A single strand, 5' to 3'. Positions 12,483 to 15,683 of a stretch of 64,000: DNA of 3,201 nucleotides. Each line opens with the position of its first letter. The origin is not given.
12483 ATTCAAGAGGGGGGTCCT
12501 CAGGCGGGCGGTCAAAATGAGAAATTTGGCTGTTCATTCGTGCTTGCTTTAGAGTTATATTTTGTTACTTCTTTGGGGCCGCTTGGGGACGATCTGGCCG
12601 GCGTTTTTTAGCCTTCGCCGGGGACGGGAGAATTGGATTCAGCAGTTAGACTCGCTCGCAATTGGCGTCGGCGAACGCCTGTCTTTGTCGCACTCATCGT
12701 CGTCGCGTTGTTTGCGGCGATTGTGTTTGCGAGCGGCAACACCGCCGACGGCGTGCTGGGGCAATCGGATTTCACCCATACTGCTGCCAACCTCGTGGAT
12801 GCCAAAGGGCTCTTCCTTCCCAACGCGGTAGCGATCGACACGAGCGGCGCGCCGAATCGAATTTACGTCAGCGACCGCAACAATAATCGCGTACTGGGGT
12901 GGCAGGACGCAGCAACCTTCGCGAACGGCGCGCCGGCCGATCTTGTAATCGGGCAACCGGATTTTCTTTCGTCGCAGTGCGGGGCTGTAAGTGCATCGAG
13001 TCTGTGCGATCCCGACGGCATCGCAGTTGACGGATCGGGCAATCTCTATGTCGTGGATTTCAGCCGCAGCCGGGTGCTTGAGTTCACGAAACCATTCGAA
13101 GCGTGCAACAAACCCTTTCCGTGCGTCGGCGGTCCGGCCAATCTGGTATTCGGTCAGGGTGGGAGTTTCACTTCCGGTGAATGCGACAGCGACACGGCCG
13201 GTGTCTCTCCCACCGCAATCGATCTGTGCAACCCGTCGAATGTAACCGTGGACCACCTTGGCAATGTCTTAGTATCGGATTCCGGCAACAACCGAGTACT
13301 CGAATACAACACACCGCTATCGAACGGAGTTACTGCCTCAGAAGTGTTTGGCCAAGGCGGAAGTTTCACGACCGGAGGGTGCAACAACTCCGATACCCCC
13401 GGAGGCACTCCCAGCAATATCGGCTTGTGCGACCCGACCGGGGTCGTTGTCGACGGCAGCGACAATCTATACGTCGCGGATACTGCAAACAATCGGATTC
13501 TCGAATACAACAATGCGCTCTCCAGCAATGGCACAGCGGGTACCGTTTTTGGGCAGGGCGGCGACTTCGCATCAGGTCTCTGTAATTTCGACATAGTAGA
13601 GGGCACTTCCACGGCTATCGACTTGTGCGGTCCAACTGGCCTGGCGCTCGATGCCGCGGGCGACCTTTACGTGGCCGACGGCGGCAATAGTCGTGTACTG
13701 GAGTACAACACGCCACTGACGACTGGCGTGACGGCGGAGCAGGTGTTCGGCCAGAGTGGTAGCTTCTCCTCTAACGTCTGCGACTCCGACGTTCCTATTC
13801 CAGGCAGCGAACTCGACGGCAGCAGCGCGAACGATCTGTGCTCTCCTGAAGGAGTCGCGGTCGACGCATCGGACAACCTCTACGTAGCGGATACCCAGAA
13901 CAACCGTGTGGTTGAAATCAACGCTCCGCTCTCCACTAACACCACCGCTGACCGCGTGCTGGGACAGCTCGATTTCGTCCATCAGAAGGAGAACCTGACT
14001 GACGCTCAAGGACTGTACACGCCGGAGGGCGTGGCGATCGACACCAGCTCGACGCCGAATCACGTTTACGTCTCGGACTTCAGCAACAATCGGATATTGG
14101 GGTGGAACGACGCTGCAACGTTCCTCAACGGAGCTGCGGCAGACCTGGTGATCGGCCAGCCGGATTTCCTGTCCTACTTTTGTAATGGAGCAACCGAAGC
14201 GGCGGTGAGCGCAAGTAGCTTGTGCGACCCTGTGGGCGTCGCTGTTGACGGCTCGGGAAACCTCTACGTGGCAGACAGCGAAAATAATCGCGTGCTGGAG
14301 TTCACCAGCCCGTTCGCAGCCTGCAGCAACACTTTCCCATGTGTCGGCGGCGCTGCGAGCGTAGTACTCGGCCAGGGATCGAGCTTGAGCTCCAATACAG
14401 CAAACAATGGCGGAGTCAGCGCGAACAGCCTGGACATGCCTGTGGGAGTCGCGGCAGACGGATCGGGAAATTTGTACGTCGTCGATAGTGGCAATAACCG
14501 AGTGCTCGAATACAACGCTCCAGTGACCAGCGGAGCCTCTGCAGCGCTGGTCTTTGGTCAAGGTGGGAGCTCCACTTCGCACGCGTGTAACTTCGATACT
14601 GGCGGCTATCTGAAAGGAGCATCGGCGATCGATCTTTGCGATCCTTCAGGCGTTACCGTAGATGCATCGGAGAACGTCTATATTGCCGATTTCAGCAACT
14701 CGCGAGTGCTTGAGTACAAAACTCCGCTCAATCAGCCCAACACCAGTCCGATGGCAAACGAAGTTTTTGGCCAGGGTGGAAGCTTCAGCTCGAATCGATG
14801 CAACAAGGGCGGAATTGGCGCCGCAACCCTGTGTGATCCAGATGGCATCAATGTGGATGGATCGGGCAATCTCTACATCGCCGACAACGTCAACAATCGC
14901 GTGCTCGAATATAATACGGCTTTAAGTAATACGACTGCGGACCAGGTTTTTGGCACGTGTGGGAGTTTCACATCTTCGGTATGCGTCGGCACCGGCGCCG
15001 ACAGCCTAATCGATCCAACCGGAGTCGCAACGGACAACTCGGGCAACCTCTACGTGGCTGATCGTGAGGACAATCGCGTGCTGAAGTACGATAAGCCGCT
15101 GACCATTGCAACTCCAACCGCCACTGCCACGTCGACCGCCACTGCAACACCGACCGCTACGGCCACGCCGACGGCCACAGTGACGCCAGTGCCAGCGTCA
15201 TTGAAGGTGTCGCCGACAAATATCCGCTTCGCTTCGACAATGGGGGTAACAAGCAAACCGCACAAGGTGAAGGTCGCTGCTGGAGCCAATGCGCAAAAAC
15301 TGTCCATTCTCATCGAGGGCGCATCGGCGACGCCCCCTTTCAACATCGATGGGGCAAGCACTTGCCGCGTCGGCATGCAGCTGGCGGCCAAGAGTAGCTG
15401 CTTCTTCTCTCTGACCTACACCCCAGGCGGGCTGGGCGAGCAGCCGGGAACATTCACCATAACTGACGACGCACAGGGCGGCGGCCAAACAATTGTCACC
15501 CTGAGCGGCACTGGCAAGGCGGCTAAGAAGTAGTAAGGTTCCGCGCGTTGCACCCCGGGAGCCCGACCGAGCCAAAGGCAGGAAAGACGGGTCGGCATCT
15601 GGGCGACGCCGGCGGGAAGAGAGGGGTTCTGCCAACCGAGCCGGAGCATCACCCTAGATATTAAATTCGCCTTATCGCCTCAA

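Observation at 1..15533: GT-C glycosyltransferase cluster abutting secreted proteins with extreme Thr/Ala/Pro/Ser linkers: candidate protein O-glycosylation enzyme-substrate island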

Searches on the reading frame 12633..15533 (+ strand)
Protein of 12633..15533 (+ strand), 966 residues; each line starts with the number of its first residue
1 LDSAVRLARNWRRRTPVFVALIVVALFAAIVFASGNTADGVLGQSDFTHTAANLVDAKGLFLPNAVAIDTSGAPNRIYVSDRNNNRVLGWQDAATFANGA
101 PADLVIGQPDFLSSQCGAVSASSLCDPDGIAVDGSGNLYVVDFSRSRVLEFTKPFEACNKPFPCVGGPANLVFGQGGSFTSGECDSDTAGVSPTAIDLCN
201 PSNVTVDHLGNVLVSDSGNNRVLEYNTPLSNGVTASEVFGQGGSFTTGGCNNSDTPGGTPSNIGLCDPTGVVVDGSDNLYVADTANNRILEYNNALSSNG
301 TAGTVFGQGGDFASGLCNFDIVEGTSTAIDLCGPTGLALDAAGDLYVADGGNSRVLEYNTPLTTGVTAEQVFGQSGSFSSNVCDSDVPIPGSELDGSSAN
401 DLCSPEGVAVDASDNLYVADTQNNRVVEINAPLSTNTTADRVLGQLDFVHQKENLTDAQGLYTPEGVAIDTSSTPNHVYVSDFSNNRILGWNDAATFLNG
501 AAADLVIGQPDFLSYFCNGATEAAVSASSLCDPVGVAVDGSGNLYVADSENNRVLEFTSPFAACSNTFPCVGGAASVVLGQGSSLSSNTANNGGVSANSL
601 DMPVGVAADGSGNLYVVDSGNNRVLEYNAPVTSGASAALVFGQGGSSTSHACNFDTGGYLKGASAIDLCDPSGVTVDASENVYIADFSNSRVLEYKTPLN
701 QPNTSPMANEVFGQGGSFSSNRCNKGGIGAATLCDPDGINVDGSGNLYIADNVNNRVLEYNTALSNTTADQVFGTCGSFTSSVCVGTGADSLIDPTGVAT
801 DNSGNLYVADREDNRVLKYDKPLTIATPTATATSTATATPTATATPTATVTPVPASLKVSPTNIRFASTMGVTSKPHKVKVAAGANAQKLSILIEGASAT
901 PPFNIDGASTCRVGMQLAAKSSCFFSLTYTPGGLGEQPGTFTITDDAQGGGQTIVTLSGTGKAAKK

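Call 6: search_protein_families(library=pfam, proteins=[window:12633-15533:+], max_evalue=0.01)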
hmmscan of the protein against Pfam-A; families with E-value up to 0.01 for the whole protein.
window:12633-15533:+ (966 aa): 8 families
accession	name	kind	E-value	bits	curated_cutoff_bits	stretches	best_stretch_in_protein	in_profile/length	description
PF01436.27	NHL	-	4.6e-78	254.1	20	10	530-557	1-28/28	NHL repeat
PF25021.1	TEN_NHL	-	5.4e-28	98.4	27.1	3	578-763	7-171/357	Teneurin NHL domain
PF06739.17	SBBP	-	5.5e-17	61.9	20.5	0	788-809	8-29/38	Beta-propeller repeat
PF08450.18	SGL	-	2.8e-16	60.3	26.3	0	330-430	132-211/246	SMP-30/Gluconolactonase/LRE-like region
PF13449.12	Phytase-like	-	8.9e-13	49.2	27.6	0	396-472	60-134/284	Esterase-like activity of phytase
PF01731.26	Arylesterase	-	1.3e-10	41.8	21.3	0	449-488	41-78/86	Arylesterase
PF06977.17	SdiA-regulated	-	6.6e-09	35.8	21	0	401-419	221-239/249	SdiA-regulated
PF20067.5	SSL_N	-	0.0031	17.8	18.9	0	405-420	23-38/46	Strictosidine synthase-like, N-terminal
